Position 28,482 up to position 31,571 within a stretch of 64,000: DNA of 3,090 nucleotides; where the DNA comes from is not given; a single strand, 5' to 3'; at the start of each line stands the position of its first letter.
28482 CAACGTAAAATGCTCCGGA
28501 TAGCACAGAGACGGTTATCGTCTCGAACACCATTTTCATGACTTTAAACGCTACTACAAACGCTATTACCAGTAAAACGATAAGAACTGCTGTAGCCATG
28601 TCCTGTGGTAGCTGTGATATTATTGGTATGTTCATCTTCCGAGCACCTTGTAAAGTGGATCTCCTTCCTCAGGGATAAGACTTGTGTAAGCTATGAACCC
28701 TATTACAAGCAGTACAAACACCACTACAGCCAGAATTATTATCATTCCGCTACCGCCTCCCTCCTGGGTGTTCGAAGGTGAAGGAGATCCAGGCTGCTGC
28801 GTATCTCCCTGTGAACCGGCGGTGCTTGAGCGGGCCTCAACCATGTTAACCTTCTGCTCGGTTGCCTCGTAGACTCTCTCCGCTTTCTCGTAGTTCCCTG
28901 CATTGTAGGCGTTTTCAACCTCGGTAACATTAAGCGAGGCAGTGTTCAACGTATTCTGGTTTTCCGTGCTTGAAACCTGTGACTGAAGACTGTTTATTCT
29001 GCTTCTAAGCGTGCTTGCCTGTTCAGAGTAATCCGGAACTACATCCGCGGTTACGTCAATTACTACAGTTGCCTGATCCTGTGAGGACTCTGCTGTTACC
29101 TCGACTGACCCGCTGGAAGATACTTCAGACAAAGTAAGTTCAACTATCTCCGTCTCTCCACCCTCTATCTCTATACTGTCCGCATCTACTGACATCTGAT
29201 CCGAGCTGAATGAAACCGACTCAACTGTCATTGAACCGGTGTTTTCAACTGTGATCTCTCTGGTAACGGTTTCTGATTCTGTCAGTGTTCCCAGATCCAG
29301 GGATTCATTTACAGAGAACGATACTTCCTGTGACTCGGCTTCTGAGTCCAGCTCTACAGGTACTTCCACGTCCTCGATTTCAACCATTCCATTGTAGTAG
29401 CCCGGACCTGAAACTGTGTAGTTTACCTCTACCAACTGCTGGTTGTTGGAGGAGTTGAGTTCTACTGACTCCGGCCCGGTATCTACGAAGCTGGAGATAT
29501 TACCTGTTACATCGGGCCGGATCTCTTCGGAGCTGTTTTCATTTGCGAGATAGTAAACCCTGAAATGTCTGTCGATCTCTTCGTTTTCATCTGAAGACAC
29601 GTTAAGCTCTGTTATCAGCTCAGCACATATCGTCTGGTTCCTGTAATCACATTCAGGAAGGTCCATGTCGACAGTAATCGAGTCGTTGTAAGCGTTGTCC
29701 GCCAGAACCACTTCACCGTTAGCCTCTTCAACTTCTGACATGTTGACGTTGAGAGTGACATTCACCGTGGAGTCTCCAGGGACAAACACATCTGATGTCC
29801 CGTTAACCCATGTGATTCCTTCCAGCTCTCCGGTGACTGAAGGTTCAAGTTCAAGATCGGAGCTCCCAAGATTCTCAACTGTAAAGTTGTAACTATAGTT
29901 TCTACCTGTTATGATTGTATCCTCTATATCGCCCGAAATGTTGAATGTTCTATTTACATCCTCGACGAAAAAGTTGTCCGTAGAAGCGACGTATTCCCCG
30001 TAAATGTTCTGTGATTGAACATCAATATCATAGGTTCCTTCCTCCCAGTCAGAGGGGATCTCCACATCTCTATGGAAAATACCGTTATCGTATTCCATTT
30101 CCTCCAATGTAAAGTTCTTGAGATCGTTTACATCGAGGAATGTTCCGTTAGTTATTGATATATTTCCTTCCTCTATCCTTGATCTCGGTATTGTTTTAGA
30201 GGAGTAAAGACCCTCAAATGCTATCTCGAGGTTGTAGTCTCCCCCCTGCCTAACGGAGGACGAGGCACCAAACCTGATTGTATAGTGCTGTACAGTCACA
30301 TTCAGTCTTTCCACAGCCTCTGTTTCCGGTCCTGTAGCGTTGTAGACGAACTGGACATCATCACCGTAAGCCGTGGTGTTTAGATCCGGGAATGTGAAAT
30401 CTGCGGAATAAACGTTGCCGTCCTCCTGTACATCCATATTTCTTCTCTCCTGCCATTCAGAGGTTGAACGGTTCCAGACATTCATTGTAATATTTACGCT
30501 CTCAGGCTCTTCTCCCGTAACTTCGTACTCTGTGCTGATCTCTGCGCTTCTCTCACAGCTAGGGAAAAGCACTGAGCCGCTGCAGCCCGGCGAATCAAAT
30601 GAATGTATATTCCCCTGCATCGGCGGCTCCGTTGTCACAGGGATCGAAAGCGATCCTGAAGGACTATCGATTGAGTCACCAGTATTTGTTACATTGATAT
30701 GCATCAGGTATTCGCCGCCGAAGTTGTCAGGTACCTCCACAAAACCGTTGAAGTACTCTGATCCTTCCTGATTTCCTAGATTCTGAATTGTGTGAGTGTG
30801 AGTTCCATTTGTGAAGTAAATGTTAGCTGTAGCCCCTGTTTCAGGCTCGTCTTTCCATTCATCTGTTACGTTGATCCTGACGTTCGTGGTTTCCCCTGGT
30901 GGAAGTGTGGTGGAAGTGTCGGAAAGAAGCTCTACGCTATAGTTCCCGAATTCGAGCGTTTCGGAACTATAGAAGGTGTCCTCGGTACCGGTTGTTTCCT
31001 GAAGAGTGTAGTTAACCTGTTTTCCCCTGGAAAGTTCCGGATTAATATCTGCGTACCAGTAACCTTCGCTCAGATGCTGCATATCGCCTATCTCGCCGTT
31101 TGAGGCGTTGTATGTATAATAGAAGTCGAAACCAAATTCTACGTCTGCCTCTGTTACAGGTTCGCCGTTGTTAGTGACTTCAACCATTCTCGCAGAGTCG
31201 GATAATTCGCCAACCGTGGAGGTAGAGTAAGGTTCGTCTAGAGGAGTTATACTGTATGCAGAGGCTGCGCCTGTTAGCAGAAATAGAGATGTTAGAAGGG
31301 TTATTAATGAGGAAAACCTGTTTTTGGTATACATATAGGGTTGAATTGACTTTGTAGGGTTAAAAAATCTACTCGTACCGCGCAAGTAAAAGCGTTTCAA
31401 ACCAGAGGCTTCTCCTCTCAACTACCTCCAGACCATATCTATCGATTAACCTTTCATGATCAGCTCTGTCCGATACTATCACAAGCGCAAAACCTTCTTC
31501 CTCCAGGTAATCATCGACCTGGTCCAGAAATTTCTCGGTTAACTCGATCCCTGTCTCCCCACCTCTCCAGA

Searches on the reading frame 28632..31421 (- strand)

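Call 66: search_protein_families(library=pfam, proteins=[window:28632-31421:-], max_evalue=0.01)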
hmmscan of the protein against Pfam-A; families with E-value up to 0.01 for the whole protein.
window:28632-31421:- (929 aa): 5 families
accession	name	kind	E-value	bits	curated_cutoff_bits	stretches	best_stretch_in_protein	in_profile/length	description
PF22544.2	HYDIN_VesB_CFA65-like_Ig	-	1.8e-06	28.5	25.5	0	705-765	7-71/100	HYDIN/CFA65/VesB-like, Ig-like domain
PF07610.17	DUF1573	-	1.9e-05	25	26.1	1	705-792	5-96/98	Protein of unknown function (DUF1573)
PF14346.11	DUF4398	-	0.0018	19.1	27.9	1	804-875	5-76/78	Domain of unknown function (DUF4398)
PF11614.14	FixG_C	-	0.0018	18.9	25.6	0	510-568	34-92/119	IG-like fold at C-terminal of FixG, putative oxidoreductase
PF01835.25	MG2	-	0.0094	16.7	32.8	0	443-474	55-86/96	MG2 domain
